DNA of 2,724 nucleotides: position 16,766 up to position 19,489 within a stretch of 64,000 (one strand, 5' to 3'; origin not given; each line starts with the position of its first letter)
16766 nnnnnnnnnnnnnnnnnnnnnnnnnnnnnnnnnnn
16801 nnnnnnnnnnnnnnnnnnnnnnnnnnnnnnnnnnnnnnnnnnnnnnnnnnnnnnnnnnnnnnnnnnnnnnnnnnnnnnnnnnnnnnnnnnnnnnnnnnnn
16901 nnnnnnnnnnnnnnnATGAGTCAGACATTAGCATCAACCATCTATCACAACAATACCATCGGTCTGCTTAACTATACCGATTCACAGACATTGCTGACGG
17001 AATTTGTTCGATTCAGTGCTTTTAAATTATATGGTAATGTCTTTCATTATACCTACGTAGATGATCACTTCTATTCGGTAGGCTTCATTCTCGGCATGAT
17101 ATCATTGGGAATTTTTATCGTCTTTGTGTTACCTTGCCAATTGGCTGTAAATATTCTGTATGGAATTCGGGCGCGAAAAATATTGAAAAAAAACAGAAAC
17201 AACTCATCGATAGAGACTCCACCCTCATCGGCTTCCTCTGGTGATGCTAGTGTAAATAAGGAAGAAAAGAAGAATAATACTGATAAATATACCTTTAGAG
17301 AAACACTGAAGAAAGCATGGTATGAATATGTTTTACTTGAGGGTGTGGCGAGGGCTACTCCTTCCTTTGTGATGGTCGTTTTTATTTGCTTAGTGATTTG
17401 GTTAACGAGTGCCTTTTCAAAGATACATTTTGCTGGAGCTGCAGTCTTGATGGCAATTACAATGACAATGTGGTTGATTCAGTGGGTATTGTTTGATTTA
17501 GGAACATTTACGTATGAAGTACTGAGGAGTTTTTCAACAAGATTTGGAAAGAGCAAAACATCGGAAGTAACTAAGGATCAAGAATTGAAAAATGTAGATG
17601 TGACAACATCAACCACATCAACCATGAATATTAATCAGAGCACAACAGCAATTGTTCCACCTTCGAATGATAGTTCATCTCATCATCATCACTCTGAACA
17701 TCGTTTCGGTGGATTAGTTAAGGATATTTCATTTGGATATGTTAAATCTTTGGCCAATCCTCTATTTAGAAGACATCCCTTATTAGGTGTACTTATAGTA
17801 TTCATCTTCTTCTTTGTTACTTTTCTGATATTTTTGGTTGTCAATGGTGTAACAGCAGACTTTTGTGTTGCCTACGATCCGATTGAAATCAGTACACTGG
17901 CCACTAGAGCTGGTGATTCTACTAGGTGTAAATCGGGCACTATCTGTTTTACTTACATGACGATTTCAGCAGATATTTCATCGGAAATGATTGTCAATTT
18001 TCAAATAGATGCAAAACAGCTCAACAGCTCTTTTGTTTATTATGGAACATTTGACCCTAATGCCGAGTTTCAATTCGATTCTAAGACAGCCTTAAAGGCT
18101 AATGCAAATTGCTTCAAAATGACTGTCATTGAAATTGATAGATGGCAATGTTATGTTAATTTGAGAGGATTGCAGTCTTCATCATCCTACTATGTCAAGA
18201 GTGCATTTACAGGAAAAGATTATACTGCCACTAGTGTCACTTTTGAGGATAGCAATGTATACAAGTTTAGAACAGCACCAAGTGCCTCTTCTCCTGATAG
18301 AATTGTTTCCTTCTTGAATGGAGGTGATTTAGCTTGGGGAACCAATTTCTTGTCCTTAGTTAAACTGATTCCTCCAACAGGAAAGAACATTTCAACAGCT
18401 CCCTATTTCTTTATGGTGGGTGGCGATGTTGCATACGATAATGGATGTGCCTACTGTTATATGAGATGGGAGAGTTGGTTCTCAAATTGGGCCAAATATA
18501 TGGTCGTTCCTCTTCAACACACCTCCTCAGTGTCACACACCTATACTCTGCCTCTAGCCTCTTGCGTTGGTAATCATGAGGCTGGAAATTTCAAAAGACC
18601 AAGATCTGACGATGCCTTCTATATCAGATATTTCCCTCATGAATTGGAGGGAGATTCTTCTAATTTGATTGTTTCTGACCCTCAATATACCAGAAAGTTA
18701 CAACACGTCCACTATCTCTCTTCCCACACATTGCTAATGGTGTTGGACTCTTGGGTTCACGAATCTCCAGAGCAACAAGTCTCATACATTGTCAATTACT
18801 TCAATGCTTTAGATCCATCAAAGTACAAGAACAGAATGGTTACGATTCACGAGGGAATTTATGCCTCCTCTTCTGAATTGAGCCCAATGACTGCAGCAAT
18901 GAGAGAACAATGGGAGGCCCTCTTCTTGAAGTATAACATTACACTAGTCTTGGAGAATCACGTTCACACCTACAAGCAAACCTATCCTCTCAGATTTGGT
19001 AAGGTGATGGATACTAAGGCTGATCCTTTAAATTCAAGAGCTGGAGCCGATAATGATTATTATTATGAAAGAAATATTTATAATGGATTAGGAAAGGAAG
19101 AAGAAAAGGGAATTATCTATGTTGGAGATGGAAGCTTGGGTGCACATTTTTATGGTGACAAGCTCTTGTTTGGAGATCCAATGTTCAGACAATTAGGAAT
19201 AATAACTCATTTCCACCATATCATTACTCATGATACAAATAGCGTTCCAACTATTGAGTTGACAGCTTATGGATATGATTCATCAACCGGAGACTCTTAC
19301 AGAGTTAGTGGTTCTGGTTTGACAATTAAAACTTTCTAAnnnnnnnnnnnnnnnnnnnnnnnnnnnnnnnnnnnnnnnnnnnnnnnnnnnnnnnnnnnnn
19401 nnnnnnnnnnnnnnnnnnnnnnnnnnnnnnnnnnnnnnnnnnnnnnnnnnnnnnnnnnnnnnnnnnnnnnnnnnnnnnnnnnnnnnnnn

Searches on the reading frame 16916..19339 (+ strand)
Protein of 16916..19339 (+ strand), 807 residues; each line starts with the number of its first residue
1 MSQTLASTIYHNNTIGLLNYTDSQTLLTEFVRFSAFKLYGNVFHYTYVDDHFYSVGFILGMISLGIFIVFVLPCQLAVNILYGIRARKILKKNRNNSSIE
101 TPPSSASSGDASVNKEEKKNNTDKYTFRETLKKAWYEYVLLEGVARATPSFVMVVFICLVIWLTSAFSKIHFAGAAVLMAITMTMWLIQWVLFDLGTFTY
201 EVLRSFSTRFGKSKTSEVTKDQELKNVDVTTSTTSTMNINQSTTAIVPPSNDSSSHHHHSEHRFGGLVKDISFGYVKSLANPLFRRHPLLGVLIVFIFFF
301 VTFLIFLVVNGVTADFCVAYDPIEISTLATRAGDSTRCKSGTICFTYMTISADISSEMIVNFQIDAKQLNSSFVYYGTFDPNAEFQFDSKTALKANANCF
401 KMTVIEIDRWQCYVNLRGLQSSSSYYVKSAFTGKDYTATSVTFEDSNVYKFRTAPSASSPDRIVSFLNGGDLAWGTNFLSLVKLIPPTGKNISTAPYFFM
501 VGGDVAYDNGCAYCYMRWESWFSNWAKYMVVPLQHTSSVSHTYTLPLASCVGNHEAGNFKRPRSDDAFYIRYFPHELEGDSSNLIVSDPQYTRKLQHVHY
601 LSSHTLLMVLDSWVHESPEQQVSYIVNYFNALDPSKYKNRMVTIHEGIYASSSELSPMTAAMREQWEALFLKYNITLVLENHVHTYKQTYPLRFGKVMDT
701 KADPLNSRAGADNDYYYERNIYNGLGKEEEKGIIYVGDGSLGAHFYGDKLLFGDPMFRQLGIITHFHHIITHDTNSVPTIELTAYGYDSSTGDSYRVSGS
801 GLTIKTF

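Call 20: list_cluster_members(proteins=[window:16916-19339:+, window:43672-47397:-, window:57159-59267:-, window:21543-22415:-, window:36303-37715:-])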
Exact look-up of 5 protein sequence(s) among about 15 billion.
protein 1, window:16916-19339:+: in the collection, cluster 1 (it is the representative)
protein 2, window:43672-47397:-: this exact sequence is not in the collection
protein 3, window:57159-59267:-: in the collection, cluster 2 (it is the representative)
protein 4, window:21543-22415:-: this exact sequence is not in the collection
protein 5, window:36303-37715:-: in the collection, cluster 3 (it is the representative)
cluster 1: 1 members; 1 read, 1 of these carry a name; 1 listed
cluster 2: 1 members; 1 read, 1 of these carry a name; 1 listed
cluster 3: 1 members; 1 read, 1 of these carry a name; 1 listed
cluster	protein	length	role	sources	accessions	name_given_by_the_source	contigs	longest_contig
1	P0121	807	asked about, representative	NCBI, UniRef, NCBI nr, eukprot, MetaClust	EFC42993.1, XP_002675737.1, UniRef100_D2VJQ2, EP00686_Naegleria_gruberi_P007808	hypothetical protein NAEGRDRAFT_58412 [Naegleria gruberi] | Calcineurin-like phosphoesterase domain-containing protein n=1 Tax=Naegleria gruberi ... | uncharacterized protein NAEGRDRAFT_58412 [Naegleria gruberi]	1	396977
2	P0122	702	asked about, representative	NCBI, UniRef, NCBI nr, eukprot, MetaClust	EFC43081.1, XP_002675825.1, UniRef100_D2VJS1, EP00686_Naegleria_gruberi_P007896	predicted protein [Naegleria gruberi] | Predicted protein n=1 Tax=Naegleria gruberi TaxID=5762 RepID=D2VJS1_NAEGR | uncharacterized protein NAEGRDRAFT_80216 [Naegleria gruberi]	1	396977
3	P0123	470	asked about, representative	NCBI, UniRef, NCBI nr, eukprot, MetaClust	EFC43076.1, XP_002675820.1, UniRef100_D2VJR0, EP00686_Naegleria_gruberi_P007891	hypothetical protein NAEGRDRAFT_50112 [Naegleria gruberi] | F-box domain-containing protein n=1 Tax=Naegleria gruberi TaxID=5762 RepID=D2VJR0_NAEGR | uncharacterized protein NAEGRDRAFT_50112 [Naegleria gruberi]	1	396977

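Call 38: find_encoding_contigs(protein=P0121, flank=10000, max_places=3)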
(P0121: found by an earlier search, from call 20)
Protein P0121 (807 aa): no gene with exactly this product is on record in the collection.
